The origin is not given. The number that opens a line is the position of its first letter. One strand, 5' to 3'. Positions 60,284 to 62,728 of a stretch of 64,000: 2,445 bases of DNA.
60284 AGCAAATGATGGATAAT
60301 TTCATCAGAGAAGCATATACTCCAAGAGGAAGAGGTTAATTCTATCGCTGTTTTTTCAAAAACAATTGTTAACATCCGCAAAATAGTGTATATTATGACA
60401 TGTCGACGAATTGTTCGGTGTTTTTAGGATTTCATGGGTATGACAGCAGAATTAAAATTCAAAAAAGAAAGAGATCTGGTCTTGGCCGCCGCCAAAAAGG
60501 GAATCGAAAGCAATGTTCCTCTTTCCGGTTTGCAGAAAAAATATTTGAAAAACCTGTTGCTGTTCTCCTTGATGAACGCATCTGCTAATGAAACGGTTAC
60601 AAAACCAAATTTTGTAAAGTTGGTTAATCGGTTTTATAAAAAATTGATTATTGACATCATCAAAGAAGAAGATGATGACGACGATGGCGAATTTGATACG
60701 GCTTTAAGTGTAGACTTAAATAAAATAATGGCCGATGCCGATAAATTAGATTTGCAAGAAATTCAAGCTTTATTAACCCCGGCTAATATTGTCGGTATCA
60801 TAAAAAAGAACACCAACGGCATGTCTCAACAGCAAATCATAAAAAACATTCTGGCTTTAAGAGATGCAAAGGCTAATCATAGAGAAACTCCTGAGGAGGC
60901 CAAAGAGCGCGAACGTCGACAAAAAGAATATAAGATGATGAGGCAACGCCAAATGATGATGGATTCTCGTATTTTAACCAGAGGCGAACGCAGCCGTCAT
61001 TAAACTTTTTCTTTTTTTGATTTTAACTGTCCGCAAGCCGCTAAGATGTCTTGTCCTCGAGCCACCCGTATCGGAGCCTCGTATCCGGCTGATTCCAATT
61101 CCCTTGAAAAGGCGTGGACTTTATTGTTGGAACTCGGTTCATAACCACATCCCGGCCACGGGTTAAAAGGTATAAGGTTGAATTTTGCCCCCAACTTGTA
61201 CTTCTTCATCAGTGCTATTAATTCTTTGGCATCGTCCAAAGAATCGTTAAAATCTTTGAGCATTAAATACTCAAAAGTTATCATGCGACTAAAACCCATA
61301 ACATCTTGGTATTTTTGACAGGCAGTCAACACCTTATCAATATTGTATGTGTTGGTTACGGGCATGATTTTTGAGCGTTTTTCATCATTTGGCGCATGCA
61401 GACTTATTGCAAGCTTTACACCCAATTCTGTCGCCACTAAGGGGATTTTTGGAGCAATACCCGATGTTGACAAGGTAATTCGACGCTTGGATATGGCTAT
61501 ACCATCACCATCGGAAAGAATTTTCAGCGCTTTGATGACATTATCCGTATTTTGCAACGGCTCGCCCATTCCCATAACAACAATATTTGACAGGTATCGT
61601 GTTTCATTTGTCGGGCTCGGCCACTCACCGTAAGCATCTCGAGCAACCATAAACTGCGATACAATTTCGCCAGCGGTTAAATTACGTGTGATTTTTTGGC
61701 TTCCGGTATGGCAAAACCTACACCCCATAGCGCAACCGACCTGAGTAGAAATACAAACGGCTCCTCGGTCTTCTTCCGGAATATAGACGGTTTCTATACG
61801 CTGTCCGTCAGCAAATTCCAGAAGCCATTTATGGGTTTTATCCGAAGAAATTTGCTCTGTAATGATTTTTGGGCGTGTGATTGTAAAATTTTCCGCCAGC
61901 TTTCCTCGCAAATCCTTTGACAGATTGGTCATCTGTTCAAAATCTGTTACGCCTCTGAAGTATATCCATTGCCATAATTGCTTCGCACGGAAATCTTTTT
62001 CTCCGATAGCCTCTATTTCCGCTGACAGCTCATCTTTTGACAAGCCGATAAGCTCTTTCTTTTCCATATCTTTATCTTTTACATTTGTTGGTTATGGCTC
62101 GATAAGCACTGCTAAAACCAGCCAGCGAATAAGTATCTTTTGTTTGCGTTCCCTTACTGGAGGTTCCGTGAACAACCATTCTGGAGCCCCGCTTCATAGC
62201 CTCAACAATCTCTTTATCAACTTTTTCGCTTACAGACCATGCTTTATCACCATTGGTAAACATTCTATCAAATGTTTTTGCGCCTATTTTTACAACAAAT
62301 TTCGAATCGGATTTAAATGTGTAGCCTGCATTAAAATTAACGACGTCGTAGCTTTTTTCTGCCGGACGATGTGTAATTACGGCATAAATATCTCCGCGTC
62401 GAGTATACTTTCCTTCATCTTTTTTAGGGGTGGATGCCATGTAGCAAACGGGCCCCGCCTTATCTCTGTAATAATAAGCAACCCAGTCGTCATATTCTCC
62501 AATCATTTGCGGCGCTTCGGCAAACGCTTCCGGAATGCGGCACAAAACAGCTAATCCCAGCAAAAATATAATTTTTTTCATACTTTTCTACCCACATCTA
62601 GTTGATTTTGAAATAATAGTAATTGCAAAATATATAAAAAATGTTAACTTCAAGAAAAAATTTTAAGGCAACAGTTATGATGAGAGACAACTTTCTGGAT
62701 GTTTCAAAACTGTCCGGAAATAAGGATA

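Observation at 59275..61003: RppH (IalA homologue) fused to a novel ~190-aa domain that is tandemly duplicated as a separate gene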

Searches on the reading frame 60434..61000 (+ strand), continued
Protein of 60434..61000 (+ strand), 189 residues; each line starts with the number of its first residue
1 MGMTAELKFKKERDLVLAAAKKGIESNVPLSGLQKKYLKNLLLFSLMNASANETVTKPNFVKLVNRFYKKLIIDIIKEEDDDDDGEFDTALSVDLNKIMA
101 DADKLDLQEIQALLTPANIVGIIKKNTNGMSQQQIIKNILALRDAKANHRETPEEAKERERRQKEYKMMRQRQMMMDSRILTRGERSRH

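Call 64: fold_search(model_id=the predicted structure, library=viral)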
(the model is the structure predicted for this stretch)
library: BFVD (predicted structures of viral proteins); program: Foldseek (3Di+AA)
matches with E <= 10: 269; with E <= 0.001: 0
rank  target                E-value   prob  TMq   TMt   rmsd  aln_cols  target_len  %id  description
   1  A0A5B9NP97            3.2e-01  0.14  0.16  0.10  18.4       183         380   16  Protein kinase [Klebsiella phage vB_KpnP_NahiliMali]
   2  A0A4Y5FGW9            3.4e-01  0.18  0.19  0.18  18.5       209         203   13  (no name in the UniProt tables at hand)
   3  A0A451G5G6            5.2e-01  0.28  0.25  0.15   9.7       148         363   15  Phosphoprotein [alfalfa-associated nucleorhabdovirus]
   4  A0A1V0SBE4            5.5e-01  0.21  0.18  0.07  16.2       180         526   13  Ankyrin repeat protein [Catovirus CTV1]
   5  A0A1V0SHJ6            5.5e-01  0.08  0.16  0.10  16.4       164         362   16  Uncharacterized protein [Klosneuvirus KNV1]
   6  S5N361                6.8e-01  0.16  0.24  0.13  15.8       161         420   16  J-domain protein [Hemileuca sp. nucleopolyhedrovirus]
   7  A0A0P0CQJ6            6.8e-01  0.08  0.19  0.16  14.3       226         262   10  (no name in the UniProt tables at hand)
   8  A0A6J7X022            7.6e-01  0.08  0.18  0.18  18.0       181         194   14  Uncharacterized protein [uncultured Caudovirales phage]
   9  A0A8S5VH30            7.6e-01  0.08  0.16  0.12  14.5       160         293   12  Uncharacterized protein [Myoviridae sp. ctkfK18]
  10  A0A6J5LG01            8.0e-01  0.11  0.23  0.26  14.1       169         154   14  Terminase small subunit [uncultured Caudovirales phage]
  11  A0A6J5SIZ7            8.5e-01  0.08  0.18  0.08  19.2       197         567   14  Uncharacterized protein [uncultured Caudovirales phage]
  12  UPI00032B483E         1.0e+00  0.10  0.18  0.16  16.8       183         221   11  (no name look-up for this kind of identifier)
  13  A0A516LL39            1.1e+00  0.16  0.23  0.10  14.5       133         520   14  (no name in the UniProt tables at hand)
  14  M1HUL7                1.2e+00  0.06  0.16  0.08  15.9       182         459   14  (no name in the UniProt tables at hand)
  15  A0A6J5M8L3            1.2e+00  0.10  0.20  0.17  20.9       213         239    9  Uncharacterized protein [uncultured Caudovirales phage]
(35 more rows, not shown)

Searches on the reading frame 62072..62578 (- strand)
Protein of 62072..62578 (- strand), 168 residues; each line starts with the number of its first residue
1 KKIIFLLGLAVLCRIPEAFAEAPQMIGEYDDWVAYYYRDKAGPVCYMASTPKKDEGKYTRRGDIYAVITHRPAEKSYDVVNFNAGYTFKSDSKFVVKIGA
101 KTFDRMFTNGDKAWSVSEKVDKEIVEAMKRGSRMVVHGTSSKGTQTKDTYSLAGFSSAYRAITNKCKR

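Call 4: search_protein_families(library=pfam, proteins=[window:62072-62578:-], max_evalue=1)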
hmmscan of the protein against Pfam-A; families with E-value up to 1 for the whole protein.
window:62072-62578:- (168 aa): 2 families
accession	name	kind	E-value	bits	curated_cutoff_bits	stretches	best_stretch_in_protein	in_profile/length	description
PF06776.18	IalB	-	2.6e-14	53.9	22.1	1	41-162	11-130/131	Invasion associated locus B (IalB) protein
PF12124.13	bCoV_SUD_C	-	0.05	13.9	25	0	112-141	16-45/66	Betacoronavirus SUD-C domain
